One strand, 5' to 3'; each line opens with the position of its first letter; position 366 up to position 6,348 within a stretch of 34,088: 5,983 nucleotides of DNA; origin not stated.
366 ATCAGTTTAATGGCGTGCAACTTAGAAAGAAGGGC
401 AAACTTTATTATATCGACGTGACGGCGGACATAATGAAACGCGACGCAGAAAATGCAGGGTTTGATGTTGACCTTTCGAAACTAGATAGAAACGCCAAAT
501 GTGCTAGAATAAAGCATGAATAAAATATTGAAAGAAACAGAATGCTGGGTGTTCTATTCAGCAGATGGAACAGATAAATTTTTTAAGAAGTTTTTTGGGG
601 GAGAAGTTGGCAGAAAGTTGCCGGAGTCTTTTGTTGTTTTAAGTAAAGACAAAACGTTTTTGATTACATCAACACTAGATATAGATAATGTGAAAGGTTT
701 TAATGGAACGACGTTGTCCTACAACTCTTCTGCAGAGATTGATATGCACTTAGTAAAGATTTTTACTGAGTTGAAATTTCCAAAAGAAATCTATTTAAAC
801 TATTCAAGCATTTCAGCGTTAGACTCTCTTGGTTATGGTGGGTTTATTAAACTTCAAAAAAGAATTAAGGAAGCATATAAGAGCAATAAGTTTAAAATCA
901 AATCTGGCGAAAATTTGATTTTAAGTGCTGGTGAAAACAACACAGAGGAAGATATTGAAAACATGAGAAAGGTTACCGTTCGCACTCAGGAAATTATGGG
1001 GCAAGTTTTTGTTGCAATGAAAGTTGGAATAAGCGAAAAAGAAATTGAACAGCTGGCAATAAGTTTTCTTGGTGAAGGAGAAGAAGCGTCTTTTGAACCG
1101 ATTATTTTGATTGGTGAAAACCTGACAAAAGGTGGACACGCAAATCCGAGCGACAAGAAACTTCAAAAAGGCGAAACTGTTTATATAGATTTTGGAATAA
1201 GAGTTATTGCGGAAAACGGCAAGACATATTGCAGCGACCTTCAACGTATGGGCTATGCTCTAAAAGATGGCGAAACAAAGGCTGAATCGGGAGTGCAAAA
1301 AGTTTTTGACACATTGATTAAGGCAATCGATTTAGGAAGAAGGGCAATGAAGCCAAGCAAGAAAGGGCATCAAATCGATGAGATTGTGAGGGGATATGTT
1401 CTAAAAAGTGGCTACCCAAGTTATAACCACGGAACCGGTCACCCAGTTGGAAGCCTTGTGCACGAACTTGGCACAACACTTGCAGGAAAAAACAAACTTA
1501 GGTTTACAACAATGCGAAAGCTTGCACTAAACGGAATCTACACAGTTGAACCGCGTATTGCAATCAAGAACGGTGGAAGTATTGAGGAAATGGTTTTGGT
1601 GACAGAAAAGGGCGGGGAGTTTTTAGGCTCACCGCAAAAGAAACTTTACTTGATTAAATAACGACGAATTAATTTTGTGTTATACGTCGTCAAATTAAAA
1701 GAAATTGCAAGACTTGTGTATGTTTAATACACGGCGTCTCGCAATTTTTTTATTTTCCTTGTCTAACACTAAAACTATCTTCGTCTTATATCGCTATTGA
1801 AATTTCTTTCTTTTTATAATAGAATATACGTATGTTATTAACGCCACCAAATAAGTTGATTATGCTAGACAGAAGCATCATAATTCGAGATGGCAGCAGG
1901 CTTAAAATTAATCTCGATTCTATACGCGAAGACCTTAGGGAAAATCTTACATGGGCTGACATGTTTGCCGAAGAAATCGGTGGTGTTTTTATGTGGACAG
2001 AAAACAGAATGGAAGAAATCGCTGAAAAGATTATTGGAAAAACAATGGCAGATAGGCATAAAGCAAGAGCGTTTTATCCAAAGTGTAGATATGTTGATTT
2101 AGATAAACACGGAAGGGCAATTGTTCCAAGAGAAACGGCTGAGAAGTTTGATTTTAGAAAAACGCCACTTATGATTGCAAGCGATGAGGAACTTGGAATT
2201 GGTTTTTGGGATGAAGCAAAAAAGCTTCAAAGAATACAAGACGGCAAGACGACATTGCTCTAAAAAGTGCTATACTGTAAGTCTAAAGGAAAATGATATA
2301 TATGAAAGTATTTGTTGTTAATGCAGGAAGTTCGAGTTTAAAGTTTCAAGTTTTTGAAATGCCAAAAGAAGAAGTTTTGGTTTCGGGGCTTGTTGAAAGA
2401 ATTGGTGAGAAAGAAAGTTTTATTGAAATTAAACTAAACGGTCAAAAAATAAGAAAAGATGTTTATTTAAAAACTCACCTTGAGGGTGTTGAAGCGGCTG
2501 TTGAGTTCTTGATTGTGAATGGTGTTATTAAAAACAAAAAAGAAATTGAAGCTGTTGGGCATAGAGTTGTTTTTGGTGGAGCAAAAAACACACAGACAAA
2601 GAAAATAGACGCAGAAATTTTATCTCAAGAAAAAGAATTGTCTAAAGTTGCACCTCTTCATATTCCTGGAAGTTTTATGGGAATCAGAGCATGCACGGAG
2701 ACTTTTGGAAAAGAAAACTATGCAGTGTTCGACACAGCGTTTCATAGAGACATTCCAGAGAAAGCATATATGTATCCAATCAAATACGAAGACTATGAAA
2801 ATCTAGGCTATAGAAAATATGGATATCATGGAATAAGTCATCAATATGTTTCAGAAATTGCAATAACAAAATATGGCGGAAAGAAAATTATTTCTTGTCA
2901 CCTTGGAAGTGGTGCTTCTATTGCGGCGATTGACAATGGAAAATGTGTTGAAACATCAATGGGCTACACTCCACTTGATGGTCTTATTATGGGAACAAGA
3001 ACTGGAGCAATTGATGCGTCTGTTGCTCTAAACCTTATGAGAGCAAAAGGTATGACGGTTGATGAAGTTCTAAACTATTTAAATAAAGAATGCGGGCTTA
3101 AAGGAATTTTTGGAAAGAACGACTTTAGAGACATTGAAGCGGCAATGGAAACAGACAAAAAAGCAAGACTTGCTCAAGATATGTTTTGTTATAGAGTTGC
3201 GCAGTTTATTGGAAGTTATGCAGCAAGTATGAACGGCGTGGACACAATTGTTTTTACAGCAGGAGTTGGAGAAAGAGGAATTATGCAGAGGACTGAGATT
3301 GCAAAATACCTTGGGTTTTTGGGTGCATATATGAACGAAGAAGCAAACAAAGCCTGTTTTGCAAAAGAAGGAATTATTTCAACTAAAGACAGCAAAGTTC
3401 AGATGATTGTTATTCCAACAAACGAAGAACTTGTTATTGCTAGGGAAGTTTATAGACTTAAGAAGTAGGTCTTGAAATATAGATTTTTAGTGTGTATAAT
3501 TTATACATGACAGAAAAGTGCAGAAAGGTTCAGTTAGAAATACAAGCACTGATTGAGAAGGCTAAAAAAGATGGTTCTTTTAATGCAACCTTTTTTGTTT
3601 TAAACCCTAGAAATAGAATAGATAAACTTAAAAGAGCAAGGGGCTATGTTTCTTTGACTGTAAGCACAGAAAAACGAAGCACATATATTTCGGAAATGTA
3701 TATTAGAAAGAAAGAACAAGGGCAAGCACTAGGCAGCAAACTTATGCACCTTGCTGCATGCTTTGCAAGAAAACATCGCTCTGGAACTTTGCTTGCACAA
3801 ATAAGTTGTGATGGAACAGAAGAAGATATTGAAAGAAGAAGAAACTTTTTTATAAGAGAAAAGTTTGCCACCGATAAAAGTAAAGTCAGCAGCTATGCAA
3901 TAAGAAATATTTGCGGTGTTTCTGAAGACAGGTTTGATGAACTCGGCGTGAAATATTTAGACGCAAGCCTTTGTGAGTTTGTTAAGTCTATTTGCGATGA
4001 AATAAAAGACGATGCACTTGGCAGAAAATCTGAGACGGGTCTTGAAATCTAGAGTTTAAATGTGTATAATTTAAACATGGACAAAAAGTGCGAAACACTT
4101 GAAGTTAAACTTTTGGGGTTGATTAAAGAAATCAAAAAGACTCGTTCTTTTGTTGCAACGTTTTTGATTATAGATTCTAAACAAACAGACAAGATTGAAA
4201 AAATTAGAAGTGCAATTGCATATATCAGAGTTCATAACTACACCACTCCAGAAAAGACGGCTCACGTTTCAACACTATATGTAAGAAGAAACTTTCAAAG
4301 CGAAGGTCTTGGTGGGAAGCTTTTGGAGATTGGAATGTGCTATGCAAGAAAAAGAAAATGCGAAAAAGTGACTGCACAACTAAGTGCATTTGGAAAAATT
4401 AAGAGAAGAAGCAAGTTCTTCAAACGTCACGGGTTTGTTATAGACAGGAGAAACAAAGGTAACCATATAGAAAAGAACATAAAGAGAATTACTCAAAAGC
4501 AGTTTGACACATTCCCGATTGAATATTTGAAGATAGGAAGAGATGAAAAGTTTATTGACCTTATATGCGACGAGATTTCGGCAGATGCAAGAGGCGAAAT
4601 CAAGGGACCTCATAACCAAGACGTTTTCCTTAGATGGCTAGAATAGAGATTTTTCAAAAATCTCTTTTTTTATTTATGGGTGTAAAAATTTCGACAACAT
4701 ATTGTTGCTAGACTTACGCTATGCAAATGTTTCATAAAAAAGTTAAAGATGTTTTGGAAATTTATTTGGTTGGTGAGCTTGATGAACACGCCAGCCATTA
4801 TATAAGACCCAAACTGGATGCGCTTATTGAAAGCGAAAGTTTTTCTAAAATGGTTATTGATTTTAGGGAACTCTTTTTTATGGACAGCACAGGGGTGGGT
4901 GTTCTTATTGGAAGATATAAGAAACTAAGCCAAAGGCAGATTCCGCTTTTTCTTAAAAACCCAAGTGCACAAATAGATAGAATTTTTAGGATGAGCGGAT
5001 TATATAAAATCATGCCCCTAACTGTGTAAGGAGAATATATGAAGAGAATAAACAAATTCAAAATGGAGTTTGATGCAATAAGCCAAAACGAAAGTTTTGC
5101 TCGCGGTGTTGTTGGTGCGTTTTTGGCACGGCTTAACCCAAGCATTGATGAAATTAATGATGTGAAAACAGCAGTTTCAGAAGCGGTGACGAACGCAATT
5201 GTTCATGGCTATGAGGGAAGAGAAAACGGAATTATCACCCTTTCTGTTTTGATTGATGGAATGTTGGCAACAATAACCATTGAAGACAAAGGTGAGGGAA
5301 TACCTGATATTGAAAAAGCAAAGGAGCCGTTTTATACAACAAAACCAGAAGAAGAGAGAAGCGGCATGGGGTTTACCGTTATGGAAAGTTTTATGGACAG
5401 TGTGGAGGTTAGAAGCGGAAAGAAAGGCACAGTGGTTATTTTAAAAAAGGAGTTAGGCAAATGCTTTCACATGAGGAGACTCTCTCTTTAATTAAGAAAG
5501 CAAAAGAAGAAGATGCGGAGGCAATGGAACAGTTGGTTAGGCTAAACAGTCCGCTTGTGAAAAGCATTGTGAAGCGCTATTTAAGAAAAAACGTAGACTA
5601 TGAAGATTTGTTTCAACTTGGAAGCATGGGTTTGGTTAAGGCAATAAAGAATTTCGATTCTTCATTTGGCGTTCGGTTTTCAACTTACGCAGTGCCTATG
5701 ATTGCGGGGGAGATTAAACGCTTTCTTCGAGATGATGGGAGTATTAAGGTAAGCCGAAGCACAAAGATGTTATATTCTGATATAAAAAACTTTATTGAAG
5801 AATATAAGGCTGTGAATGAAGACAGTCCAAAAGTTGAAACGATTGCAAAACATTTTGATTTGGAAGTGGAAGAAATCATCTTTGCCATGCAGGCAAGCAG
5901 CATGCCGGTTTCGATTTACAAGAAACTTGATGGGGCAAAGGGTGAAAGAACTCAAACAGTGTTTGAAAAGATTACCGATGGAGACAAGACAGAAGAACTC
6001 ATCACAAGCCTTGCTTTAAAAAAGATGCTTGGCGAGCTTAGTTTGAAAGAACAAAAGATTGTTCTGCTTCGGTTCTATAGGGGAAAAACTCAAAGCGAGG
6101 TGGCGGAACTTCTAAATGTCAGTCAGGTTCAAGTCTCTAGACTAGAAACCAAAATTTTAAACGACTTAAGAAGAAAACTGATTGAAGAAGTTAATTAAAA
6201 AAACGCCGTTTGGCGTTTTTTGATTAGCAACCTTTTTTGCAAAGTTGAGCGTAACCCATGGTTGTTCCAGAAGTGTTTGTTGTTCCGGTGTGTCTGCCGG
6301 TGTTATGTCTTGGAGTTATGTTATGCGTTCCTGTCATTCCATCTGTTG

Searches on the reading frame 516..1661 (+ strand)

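Call 66: search_protein_families(library=pfam, proteins=[window:516-1661:+], max_evalue=0.001)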
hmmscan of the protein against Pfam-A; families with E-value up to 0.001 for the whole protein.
window:516-1661:+ (381 aa): 1 family
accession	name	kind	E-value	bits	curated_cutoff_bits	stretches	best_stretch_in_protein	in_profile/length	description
PF00557.29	Peptidase_M24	-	4.3e-30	105.5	23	1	148-364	1-208/208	Metallopeptidase family M24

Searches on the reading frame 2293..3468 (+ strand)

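Call 66: search_protein_families(library=pfam, proteins=[window:2293-3468:+], max_evalue=0.001)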
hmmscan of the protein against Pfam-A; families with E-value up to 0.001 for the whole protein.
window:2293-3468:+ (391 aa): 1 family
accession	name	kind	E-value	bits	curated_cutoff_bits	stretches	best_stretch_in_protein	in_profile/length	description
PF00871.23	Acetate_kinase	-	4.8e-124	414.4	22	1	5-384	1-392/392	Acetokinase family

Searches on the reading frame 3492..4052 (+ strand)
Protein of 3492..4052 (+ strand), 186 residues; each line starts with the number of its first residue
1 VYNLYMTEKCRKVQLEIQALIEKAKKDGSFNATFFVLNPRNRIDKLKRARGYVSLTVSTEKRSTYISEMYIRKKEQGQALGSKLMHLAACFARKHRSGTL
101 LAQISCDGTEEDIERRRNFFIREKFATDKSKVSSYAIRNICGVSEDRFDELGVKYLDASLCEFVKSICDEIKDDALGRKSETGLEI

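Call 99: search_protein_families(library=pfam, proteins=[window:3492-4052:+], max_evalue=0.001)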
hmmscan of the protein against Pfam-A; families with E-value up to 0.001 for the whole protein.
window:3492-4052:+ (186 aa): 2 families
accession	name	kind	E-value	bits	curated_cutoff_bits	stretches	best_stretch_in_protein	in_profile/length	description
PF00583.31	Acetyltransf_1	-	9.5e-05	23.1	20.7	1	47-97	42-93/116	Acetyltransferase (GNAT) family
PF13508.13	Acetyltransf_7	-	0.00022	22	27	1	50-98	15-61/84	Acetyltransferase (GNAT) domain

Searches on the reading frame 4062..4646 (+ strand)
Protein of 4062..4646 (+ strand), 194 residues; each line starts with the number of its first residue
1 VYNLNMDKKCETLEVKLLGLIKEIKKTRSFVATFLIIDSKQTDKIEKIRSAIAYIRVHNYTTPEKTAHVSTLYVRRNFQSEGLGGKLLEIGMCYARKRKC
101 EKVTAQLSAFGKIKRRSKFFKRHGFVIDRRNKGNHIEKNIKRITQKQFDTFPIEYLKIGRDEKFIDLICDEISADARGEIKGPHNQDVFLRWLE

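Call 99: search_protein_families(library=pfam, proteins=[window:4062-4646:+], max_evalue=0.001)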
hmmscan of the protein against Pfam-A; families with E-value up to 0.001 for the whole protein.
window:4062-4646:+ (194 aa): 3 families
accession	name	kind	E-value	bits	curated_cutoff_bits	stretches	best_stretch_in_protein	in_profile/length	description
PF13508.13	Acetyltransf_7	-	3.9e-07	30.8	27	1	52-126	15-83/84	Acetyltransferase (GNAT) domain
PF00583.31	Acetyltransf_1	-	7.2e-07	29.9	20.7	1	51-125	44-116/116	Acetyltransferase (GNAT) family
PF13673.13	Acetyltransf_10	-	5e-05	23.7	23.6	1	61-126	52-108/128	Acetyltransferase (GNAT) domain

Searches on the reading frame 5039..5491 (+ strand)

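Call 99: search_protein_families(library=pfam, proteins=[window:5039-5491:+], max_evalue=0.001)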
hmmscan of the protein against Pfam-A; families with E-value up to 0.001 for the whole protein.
window:5039-5491:+ (150 aa): 3 families
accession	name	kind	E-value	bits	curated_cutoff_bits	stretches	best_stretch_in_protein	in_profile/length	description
PF13581.12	HATPase_c_2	-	1.8e-24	86.6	27.4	1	20-137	10-127/127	Histidine kinase-like ATPase domain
PF02518.31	HATPase_c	-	5.6e-13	49.7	26.4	1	40-137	4-107/111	Histidine kinase-, DNA gyrase B-, and HSP90-like ATPase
PF14501.12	HATPase_c_5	-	0.00029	21.2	22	1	39-120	3-80/102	GHKL domain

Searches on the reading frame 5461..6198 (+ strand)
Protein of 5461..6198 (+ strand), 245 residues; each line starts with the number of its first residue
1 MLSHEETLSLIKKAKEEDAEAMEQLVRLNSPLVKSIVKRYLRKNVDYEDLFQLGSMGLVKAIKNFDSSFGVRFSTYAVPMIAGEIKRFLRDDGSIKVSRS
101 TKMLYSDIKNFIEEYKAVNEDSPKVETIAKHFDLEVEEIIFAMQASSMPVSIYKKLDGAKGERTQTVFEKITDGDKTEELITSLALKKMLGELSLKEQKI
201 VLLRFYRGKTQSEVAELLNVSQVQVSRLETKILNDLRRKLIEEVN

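Call 99: search_protein_families(library=pfam, proteins=[window:5461-6198:+], max_evalue=0.001)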
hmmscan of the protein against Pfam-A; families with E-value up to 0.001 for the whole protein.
window:5461-6198:+ (245 aa): 7 families
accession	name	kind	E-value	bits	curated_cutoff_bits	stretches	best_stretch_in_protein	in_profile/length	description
PF04542.20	Sigma70_r2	-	1.9e-18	66.4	24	1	25-92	1-68/71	Sigma-70 region 2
PF04545.22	Sigma70_r4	-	3.4e-12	46.1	24.1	1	190-237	2-49/50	Sigma-70, region 4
PF08281.18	Sigma70_r4_2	-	2.3e-07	30.8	25.7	1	184-225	2-43/54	Sigma-70, region 4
PF12645.13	HTH_16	-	2.2e-06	28.1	22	1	9-66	2-65/65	Helix-turn-helix domain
PF04539.22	Sigma70_r3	-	6.1e-05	23.5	25.3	0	107-152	5-50/78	Sigma-70 region 3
PF01381.28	HTH_3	-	0.00019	21.8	23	1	207-230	8-31/55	Helix-turn-helix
PF13560.12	HTH_31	-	0.00058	20.5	27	0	203-230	9-36/64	Helix-turn-helix domain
